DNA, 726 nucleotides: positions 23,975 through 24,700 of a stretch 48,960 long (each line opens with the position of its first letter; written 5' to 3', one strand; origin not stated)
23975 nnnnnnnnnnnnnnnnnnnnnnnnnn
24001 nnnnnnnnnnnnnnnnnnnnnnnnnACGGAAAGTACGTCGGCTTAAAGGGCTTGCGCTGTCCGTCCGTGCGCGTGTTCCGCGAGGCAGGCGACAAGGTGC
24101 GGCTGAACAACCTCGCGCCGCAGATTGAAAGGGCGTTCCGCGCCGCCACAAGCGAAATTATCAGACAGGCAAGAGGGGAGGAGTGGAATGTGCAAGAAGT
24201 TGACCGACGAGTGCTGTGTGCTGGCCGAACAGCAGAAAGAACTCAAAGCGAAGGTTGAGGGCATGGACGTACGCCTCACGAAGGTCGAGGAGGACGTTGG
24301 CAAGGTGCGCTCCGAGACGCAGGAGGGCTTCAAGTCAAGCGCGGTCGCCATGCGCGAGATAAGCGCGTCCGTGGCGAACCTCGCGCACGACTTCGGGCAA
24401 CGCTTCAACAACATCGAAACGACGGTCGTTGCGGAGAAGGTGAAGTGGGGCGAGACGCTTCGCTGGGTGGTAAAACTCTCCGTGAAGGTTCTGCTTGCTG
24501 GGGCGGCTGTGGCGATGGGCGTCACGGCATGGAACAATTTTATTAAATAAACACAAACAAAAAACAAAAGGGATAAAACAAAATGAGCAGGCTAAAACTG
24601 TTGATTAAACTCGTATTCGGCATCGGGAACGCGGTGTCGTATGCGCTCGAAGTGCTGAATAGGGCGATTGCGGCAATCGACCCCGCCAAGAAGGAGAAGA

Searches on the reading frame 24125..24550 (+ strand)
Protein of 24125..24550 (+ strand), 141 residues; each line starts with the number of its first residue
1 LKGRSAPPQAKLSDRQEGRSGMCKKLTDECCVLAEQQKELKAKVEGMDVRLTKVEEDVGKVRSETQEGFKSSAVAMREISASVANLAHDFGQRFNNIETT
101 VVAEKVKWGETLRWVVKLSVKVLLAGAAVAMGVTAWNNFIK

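Call 57: search_protein_families(library=pfam, proteins=[window:24125-24550:+], max_evalue=0.01)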
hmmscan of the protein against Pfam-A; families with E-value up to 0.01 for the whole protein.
window:24125-24550:+ (141 aa): 1 family
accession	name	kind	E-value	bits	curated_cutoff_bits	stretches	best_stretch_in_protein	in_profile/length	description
PF07889.17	DUF1664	-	0.0062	17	34.6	1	19-99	43-122/124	Protein of unknown function (DUF1664)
